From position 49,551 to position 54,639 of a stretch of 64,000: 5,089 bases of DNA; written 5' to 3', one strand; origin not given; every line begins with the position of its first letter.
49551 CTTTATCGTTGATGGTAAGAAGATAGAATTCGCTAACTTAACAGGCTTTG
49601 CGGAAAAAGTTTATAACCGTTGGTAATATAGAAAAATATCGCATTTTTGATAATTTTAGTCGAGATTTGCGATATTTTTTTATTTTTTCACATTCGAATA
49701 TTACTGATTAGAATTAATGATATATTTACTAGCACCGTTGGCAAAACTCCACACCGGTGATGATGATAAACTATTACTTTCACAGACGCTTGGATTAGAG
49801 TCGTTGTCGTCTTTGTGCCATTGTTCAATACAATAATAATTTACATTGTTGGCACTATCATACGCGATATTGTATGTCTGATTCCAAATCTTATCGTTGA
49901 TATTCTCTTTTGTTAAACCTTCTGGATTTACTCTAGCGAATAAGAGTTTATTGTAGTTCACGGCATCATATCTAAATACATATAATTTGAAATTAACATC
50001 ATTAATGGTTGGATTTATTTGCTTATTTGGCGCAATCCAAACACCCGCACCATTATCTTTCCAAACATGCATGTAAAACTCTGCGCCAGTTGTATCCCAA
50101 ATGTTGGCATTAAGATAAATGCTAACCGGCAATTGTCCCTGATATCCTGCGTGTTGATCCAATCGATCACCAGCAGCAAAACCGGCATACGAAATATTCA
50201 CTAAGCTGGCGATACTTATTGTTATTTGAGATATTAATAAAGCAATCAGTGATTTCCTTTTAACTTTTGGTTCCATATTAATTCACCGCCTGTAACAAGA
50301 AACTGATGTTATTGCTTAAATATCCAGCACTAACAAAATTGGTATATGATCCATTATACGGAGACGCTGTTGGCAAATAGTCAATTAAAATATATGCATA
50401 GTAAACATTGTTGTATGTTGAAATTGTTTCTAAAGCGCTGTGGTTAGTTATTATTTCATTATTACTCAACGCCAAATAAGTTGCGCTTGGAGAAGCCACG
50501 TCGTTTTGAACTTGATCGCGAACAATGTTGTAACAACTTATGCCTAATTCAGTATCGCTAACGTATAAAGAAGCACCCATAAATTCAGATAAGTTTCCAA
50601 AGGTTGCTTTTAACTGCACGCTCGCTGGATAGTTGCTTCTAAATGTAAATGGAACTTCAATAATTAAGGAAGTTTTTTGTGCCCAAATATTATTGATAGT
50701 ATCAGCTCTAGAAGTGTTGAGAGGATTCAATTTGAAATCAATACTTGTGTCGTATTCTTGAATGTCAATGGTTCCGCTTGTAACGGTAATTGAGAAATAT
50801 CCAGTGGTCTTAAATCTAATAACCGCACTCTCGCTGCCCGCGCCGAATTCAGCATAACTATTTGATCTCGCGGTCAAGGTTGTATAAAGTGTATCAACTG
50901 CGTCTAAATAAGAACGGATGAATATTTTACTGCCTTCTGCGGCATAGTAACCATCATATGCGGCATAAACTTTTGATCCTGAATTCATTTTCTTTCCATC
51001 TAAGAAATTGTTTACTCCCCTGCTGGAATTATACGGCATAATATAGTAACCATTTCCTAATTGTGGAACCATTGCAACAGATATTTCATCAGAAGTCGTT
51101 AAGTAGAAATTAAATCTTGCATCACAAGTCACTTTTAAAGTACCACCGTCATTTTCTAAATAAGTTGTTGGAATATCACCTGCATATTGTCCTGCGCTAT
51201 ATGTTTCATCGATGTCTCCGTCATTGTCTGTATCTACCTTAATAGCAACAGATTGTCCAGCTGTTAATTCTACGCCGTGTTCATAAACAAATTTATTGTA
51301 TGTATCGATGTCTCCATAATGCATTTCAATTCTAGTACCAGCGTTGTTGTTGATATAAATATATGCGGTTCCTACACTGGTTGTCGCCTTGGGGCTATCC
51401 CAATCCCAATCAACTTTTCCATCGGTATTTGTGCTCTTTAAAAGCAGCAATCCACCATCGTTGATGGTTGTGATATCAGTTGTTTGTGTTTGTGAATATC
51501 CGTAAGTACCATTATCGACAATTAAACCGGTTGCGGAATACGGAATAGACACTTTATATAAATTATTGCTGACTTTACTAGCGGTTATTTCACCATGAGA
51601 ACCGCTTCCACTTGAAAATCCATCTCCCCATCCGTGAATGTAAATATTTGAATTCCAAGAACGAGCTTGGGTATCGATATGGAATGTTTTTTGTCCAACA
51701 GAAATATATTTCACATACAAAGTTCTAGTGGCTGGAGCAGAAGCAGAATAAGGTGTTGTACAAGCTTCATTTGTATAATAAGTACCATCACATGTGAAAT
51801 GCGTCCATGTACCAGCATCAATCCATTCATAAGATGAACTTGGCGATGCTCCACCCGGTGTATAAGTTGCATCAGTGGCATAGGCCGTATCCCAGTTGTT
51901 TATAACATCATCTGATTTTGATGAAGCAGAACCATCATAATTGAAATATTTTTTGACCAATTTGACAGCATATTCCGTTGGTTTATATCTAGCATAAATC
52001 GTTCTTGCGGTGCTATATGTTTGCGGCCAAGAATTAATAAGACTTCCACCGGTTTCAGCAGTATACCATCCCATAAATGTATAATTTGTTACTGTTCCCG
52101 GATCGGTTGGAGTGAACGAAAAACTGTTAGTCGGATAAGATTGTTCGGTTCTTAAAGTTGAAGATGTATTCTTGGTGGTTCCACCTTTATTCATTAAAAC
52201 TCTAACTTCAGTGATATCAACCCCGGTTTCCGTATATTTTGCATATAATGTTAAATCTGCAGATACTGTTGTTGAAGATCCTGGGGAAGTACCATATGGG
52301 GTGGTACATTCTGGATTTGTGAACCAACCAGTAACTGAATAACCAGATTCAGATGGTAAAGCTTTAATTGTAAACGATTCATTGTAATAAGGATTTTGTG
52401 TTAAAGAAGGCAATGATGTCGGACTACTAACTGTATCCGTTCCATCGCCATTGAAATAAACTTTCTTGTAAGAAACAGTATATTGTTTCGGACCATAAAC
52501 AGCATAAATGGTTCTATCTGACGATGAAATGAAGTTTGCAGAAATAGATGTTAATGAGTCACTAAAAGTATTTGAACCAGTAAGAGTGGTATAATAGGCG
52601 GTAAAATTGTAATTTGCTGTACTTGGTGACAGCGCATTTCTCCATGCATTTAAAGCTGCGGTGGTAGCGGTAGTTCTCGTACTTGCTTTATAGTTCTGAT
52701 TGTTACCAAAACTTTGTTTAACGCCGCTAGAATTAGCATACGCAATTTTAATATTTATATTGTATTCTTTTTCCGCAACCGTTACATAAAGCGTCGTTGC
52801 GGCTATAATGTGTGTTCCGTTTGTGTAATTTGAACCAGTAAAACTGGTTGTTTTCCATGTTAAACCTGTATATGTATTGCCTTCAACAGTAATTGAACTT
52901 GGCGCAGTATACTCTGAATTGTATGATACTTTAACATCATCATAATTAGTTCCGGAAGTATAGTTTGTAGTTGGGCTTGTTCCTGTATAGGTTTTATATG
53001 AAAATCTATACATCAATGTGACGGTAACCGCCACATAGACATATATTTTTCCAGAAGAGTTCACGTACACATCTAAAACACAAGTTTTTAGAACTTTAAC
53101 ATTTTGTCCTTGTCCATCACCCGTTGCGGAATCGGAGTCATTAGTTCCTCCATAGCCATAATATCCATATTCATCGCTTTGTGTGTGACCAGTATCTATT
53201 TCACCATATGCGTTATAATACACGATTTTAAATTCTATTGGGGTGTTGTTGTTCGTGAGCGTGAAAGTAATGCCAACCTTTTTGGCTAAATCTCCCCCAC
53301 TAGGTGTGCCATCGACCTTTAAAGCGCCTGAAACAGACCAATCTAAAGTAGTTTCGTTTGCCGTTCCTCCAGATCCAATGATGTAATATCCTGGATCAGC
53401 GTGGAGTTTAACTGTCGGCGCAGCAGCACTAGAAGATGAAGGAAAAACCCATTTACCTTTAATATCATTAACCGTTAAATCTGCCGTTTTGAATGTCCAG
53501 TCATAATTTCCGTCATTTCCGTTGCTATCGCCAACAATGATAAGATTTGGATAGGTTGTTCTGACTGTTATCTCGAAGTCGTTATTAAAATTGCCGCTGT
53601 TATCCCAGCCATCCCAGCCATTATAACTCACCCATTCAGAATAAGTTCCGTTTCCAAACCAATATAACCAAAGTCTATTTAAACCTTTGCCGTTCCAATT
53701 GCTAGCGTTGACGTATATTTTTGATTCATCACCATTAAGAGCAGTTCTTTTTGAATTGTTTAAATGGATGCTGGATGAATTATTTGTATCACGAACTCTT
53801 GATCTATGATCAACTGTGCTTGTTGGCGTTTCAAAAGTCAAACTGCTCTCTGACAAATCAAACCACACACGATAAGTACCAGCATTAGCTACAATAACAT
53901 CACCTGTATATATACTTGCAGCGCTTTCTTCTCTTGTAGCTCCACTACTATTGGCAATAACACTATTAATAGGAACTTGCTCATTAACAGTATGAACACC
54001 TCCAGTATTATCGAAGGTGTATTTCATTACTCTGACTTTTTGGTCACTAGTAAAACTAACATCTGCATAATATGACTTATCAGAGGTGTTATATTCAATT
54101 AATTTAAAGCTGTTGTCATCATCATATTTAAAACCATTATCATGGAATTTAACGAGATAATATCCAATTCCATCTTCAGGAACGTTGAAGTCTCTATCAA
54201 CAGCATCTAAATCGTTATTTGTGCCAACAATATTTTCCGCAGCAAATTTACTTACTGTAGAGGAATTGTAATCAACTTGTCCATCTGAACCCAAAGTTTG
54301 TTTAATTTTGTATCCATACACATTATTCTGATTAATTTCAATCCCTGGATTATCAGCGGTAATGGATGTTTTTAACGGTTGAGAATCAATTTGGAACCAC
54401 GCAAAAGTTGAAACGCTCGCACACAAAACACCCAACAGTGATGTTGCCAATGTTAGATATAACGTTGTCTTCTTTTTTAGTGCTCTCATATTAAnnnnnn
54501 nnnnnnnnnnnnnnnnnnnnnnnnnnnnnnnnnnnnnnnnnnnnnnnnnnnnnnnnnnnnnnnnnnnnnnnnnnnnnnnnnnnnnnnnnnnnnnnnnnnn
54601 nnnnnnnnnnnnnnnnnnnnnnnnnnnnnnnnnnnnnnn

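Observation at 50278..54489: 1403-aa TasA-like-headed repeat giant with Listeria-Bacteroides repeats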

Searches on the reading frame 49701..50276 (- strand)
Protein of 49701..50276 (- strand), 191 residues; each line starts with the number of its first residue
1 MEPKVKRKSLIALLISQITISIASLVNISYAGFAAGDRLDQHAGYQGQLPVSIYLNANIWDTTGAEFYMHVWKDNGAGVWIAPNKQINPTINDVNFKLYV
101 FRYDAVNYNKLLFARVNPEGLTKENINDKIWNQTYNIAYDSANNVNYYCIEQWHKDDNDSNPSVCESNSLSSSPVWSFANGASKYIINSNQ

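Call 5: search_protein_families(library=pfam, proteins=[window:49701-50276:-], max_evalue=0.01)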
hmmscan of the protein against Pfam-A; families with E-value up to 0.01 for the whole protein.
window:49701-50276:- (191 aa): 0 families

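Call 6: search_protein_families(library=ncbifam, proteins=[window:49701-50276:-], max_evalue=0.01)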
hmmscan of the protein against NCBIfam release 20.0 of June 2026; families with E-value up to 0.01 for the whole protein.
window:49701-50276:- (191 aa): 0 families

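Call 10: search_protein_families(library=pfam, proteins=[window:49701-50276:-], max_evalue=10)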
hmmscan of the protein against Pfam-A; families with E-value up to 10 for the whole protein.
window:49701-50276:- (191 aa): 1 family
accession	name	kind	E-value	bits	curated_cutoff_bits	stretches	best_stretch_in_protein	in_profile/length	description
PF24049.1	YOMG_N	-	0.18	12.3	27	1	83-160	4-82/89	YOMG N-terminal domain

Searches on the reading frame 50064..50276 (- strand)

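Call 37: search_protein_families(library=ncbifam, proteins=[window:50064-50276:-], max_evalue=10)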
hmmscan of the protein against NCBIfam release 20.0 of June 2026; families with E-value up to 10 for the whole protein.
seq(71 aa): 1 family
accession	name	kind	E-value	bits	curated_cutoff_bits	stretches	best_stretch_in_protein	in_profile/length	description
NF053641.1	Mfer763_fam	equivalog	0.091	12.9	170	1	1-41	1-39/137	Mfer763 family protein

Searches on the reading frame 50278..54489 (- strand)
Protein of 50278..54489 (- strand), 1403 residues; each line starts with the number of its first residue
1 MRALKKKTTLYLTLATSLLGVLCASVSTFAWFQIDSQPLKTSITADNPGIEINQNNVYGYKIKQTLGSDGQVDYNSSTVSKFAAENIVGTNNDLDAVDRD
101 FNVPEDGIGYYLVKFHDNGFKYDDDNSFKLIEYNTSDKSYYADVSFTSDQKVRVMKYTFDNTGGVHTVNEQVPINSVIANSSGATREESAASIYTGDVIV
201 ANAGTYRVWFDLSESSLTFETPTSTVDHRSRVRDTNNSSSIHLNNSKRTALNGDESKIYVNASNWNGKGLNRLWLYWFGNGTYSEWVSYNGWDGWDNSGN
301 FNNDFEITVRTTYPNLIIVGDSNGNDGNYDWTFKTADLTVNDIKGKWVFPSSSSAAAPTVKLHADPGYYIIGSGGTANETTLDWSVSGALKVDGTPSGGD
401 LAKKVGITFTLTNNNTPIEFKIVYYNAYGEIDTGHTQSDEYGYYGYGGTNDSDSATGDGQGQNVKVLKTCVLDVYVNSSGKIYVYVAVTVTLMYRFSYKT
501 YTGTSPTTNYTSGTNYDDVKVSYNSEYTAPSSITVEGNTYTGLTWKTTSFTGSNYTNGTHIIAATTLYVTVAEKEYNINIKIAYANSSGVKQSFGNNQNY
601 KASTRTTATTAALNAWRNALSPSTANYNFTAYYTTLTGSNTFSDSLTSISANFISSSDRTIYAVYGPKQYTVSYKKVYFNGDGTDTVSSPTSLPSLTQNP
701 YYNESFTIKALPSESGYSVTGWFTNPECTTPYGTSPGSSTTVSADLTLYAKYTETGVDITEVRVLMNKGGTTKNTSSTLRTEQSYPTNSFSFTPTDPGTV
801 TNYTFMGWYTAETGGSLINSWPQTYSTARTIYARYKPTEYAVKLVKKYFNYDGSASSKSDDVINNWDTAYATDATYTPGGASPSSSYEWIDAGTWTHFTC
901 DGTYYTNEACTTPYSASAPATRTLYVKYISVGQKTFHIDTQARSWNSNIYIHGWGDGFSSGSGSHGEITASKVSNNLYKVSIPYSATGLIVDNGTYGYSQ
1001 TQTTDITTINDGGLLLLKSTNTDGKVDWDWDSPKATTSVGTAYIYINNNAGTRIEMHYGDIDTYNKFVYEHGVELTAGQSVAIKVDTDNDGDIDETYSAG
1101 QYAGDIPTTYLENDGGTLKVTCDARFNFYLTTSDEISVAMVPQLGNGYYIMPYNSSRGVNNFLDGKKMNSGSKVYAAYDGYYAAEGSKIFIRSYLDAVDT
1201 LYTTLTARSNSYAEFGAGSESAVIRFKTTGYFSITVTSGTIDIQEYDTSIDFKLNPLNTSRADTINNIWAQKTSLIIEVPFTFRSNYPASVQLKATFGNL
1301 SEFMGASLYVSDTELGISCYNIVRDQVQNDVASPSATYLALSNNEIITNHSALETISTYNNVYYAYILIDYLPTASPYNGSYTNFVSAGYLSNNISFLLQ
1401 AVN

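Call 5: search_protein_families(library=pfam, proteins=[window:50278-54489:-], max_evalue=0.01)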
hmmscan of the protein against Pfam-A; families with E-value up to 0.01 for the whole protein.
window:50278-54489:- (1403 aa): 1 family
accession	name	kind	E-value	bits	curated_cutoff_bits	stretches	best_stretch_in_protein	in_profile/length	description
PF09479.16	Flg_new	-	1.4e-08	35.1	27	2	677-751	3-65/65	Listeria-Bacteroides repeat domain (List_Bact_rpt)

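Call 6: search_protein_families(library=ncbifam, proteins=[window:50278-54489:-], max_evalue=0.01)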
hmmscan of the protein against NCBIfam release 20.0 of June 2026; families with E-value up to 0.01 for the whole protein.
window:50278-54489:- (1403 aa): 0 families

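Call 9: find_homologous_proteins(query=window:50278-54489:-)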
Query window:50278-54489:- (1403 aa): 2 proteins with E <= 0.001 among 8000 candidates.
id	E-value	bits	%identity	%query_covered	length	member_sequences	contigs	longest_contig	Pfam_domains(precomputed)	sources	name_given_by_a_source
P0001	0.0e+0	3144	100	100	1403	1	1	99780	PF09479.17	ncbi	-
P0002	2.8e-268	911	59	17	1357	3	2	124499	PF09479.17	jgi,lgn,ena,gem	-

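Call 10: search_protein_families(library=pfam, proteins=[window:50278-54489:-], max_evalue=10)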
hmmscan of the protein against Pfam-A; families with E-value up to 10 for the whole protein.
window:50278-54489:- (1403 aa): 2 families
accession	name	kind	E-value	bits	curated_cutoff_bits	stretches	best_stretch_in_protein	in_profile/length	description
PF09479.16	Flg_new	-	1.4e-08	35.1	27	2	677-751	3-65/65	Listeria-Bacteroides repeat domain (List_Bact_rpt)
PF20077.4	CcmD_alt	-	0.13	12.8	23.5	1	477-493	27-43/61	CcmD family protein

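Call 11: find_encoding_contigs(protein=P0001, flank=10000, max_places=3)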
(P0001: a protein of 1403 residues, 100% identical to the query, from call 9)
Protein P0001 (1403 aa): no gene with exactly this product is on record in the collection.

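Call 12: find_encoding_contigs(protein=P0002, flank=10000, max_places=4)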
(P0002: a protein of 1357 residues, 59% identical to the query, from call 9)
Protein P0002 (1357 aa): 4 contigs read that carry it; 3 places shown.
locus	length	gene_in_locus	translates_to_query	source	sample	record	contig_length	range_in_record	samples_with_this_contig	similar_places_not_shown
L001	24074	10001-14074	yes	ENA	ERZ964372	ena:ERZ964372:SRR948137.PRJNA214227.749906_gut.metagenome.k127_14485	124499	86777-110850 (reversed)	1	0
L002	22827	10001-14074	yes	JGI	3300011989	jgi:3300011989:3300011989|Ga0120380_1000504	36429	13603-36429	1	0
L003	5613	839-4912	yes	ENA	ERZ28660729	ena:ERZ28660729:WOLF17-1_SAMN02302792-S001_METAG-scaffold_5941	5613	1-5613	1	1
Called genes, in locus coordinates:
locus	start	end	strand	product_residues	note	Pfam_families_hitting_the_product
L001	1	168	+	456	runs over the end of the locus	-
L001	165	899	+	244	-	PF01048:PNP_UDP_1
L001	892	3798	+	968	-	PF00563:EAL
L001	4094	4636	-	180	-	-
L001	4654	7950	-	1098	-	-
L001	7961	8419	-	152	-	-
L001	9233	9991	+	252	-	-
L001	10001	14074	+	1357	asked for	PF09479:Flg_new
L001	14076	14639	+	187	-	-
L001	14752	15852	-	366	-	PF12762:DDE_Tnp_IS1595 (weak)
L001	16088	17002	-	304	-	PF08843:AbiEii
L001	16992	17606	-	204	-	-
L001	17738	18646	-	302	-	-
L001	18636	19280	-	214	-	PF13151:DUF3990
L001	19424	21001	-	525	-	PF01943:Polysacc_synt, PF13440:Polysacc_synt_3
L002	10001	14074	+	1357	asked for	PF09479:Flg_new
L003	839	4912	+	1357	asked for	PF09479:Flg_new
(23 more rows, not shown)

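Call 56: search_solved_structures(query=window:50278-54489:-, max_evalue=10)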
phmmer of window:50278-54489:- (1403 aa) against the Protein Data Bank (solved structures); distinct sequences matched with E-value up to 10: 0.

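Call 67: search_protein_families(library=pfam, alignment_id=A7, max_evalue=0.001)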
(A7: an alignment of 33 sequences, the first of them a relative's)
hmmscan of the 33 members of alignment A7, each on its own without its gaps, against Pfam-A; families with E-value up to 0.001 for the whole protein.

A. member 1, P0001 (1403 aa): 1 family
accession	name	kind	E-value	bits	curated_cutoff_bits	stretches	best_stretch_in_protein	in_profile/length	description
PF09479.16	Flg_new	-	1.4e-08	35.1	27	1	677-751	3-65/65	Listeria-Bacteroides repeat domain (List_Bact_rpt)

B. families by the number of members that match (of 33 scanned): 3 families
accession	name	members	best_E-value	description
PF09479.16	Flg_new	14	1.8e-46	Listeria-Bacteroides repeat domain (List_Bact_rpt)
PF16738.10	CBM26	6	2e-31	Starch-binding module 26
PF14699.12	hGDE_N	1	0.00021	N-terminal domain from the human glycogen debranching enzyme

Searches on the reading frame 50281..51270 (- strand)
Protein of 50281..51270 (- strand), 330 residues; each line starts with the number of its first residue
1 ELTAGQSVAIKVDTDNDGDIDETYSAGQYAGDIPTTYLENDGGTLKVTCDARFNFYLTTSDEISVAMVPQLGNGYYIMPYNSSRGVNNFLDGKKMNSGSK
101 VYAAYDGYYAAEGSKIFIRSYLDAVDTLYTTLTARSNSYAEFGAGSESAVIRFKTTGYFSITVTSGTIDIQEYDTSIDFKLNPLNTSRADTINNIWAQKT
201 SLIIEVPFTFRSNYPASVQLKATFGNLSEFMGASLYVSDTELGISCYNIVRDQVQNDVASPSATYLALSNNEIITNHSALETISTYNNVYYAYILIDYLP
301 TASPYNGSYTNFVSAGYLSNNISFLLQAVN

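Call 40: find_homologous_proteins(query=A3)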
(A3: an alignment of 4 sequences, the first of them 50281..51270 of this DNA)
Query A3 (4 sequences) (330 aa, profile of the alignment): 3 proteins with E <= 0.001 among 3736 candidates.
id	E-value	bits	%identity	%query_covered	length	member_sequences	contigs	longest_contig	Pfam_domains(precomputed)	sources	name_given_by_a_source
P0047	2.5e-62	229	42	85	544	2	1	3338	-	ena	-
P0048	8.8e-54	201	36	90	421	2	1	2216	-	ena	-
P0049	5.2e-52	195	42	76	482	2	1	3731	-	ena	-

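Call 59: search_protein_representatives(alignment_id=A6)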
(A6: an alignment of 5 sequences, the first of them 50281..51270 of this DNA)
Query: 5 sequences, 326 profile positions. Proteins with E-value up to 0.001 (for the whole library): 123; up to 1e-10: 114; up to 1e-30: 77. The best 123 are listed.
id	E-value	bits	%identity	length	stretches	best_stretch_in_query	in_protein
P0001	5.2e-137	472.7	-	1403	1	1-325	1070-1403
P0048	1.7e-133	461.1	-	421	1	1-326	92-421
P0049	3.0e-133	460.3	-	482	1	1-325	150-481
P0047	7.7e-133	458.9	-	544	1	1-326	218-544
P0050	1.4e-108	379.2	-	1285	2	1-325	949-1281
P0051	1.3e-101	356.3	-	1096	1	1-325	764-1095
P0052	2.3e-101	355.5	-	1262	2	1-325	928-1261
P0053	5.3e-92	324.8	-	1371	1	2-325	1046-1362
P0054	2.2e-91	322.7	-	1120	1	1-325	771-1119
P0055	6.3e-91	321.2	-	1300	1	1-325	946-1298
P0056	3.9e-89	315.3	-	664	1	23-325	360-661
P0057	2.6e-87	309.3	-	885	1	1-325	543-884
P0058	9.4e-85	300.9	-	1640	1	1-326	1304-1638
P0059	1.7e-84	300.1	-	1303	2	1-325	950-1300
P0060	3.7e-83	295.7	-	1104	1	1-308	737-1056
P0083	3.5e-64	233.3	-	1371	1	1-325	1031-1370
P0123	4.5e-30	121.2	-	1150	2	48-320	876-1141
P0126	2.9e-27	112.0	-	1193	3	58-259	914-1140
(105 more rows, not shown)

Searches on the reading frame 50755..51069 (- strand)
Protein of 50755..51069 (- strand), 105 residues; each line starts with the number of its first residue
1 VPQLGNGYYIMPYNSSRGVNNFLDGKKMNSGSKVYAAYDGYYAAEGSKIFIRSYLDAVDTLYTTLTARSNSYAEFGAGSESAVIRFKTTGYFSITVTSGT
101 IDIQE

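Call 64: search_protein_families(library=pfam, proteins=[window:50755-51069:-], max_evalue=10)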
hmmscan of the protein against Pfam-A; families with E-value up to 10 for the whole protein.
seq(105 aa): 0 families
